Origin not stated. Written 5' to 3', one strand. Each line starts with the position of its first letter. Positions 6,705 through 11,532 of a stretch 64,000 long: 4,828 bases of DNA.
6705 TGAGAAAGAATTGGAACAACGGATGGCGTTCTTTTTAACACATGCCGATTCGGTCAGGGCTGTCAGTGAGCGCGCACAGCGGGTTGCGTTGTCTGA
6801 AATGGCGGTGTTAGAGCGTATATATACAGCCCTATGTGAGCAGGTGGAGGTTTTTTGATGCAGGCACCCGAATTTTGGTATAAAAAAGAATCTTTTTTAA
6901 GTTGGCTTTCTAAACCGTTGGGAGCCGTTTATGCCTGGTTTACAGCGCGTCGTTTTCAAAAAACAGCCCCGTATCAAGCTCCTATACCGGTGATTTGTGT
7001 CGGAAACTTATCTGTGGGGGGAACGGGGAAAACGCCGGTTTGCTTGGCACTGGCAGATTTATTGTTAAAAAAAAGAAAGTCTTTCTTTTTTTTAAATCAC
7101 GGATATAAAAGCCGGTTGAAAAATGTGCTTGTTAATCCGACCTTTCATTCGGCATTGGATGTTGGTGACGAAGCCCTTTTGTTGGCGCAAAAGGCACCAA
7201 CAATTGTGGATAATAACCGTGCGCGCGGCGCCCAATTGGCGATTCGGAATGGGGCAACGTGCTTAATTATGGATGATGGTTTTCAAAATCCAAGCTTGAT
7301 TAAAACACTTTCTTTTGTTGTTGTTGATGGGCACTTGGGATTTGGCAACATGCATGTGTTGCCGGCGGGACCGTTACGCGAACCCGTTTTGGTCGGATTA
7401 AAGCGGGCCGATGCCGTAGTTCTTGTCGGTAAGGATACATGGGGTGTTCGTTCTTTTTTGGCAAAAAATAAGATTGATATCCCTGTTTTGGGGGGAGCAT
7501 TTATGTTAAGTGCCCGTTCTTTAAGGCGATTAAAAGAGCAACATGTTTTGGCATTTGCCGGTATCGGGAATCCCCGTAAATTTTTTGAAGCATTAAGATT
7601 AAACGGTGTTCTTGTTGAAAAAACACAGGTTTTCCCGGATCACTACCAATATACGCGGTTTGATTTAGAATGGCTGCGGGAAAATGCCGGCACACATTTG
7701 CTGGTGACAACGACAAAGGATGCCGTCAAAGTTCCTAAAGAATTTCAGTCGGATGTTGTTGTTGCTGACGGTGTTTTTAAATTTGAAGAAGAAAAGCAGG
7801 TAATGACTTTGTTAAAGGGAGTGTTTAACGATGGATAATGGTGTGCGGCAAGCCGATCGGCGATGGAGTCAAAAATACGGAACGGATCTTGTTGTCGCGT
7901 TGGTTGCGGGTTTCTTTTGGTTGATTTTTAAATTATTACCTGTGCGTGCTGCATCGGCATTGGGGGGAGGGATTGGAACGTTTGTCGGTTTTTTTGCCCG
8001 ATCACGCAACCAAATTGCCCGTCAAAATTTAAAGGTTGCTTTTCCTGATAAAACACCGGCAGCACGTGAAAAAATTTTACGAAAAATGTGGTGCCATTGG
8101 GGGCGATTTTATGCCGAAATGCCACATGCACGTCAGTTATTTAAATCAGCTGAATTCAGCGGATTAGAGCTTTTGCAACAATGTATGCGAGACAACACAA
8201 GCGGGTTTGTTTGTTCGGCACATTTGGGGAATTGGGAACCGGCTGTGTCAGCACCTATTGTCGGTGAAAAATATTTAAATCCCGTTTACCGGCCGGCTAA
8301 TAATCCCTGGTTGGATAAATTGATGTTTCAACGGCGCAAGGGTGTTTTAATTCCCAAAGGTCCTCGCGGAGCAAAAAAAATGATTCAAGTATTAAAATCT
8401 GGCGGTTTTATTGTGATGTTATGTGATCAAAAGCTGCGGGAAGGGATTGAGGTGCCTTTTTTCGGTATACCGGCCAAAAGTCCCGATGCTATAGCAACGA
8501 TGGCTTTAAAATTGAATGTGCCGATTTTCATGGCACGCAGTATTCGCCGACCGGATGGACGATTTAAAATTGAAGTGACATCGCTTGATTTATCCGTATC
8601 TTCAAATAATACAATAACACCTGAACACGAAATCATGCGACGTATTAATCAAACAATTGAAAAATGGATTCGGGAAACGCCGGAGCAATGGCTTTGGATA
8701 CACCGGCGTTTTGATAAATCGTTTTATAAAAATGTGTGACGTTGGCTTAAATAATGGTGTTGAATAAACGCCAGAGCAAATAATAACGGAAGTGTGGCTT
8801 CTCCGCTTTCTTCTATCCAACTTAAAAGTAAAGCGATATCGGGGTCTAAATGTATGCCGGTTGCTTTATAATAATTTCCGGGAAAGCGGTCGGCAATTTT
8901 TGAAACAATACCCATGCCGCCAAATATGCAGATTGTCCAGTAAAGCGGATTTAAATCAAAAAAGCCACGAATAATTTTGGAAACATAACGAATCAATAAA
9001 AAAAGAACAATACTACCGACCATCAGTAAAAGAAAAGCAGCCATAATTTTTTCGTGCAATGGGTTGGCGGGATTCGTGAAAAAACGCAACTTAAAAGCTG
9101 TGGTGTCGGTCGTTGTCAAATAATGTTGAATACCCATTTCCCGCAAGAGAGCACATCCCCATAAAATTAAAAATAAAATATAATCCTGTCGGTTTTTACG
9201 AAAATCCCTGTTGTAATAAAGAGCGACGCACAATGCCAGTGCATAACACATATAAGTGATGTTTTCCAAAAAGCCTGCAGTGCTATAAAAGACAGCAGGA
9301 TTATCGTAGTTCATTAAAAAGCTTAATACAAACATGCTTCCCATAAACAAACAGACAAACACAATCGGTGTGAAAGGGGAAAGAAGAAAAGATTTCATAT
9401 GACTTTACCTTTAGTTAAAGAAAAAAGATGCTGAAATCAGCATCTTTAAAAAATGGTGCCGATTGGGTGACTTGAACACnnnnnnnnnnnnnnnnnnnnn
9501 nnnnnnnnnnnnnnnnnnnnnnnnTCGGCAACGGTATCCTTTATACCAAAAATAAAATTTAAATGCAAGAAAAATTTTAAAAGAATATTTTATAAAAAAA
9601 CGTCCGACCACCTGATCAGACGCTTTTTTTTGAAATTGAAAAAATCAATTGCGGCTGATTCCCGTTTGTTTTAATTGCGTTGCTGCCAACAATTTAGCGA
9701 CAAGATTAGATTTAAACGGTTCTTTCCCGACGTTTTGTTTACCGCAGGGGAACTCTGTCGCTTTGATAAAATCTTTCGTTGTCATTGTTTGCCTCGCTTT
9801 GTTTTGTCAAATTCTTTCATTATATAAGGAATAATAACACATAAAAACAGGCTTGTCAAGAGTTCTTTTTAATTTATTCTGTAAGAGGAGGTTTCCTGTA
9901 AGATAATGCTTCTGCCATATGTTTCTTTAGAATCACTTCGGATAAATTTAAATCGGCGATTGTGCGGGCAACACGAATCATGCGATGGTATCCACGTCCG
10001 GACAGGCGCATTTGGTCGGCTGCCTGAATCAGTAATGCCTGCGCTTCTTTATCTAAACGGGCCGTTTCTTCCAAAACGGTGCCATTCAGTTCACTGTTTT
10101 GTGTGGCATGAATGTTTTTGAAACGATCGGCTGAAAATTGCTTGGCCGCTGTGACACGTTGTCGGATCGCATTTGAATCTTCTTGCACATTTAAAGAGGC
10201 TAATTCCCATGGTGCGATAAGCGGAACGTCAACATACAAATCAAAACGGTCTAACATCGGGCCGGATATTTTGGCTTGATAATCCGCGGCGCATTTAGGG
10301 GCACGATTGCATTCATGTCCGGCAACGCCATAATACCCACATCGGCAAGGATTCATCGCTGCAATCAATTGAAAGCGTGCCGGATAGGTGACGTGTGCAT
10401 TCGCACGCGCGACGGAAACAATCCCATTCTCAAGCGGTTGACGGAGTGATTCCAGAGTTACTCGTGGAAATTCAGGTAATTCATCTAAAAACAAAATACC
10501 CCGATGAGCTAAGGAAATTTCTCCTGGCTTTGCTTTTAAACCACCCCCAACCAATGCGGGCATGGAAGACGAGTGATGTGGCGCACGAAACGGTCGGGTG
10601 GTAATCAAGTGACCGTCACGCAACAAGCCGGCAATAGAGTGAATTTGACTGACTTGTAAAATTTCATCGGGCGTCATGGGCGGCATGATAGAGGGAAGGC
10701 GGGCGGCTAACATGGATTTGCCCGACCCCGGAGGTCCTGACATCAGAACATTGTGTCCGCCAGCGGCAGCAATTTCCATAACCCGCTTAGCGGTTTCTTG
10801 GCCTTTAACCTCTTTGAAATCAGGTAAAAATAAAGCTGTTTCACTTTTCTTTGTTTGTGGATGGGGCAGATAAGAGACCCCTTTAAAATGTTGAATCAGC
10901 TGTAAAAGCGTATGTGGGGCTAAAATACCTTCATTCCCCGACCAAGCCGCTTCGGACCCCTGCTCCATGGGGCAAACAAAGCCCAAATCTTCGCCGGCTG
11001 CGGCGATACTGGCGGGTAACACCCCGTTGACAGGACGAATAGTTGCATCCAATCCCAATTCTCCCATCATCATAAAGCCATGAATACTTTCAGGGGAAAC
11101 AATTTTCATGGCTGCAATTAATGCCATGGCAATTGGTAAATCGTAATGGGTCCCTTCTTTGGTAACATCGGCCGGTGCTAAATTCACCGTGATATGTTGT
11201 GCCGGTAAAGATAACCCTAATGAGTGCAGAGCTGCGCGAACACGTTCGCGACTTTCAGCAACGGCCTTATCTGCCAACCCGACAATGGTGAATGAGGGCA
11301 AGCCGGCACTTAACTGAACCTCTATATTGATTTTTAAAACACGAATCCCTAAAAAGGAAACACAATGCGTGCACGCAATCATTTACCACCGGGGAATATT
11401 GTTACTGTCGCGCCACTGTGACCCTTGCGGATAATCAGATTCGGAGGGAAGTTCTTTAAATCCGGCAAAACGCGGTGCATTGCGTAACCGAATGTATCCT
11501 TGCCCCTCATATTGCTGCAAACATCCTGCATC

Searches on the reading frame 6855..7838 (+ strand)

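Call 14: search_protein_families(library=pfam, proteins=[window:6855-7838:+], max_evalue=0.001)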
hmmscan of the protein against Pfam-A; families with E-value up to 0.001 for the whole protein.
window:6855-7838:+ (327 aa): 1 family
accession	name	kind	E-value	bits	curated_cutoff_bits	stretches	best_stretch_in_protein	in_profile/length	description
PF02606.20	LpxK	-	1e-79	268.5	27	1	16-321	2-324/328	Tetraacyldisaccharide-1-P 4'-kinase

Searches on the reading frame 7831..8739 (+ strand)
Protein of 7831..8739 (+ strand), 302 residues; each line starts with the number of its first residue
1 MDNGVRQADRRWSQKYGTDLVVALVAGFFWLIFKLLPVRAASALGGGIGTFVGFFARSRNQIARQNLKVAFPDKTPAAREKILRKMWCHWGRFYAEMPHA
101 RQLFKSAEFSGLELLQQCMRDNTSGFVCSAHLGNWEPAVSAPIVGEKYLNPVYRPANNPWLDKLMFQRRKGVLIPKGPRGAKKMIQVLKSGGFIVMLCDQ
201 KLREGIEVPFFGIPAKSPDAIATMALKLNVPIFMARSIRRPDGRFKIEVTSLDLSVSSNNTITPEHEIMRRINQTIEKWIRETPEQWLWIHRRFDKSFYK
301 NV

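Call 14: search_protein_families(library=pfam, proteins=[window:7831-8739:+], max_evalue=0.001)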
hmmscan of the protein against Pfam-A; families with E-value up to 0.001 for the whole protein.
window:7831-8739:+ (302 aa): 1 family
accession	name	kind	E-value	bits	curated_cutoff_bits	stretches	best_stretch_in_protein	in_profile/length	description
PF03279.18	Lip_A_acyltrans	-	3.8e-47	161.4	22.3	1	23-294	17-293/295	Bacterial lipid A biosynthesis acyltransferase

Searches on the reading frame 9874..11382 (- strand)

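Call 13: search_protein_families(library=pfam, proteins=[window:9874-11382:-], max_evalue=0.001)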
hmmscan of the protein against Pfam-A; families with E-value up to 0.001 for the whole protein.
window:9874-11382:- (502 aa): 6 families
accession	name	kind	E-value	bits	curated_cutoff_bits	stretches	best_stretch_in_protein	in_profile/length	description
PF01078.27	Mg_chelatase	-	3.7e-93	311.1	20.3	1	188-389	1-202/207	Magnesium chelatase, subunit ChlI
PF13541.12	ChlI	-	7.5e-39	132.8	27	1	20-140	1-120/121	Subunit ChlI of Mg-chelatase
PF13335.12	Mg_chelatase_C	-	1.4e-27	96.5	26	1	401-496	2-94/94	Magnesium chelatase, subunit ChlI C-terminal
PF00493.29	MCM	-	3.7e-10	39.8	23.3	1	284-384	112-202/224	MCM P-loop domain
PF07728.20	AAA_5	-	2.7e-09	37.6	22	1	211-346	1-124/139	AAA domain (dynein-related subfamily)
PF00158.32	Sigma54_activat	-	1.9e-08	34.6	20.2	0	281-344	81-142/168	Sigma-54 interaction domain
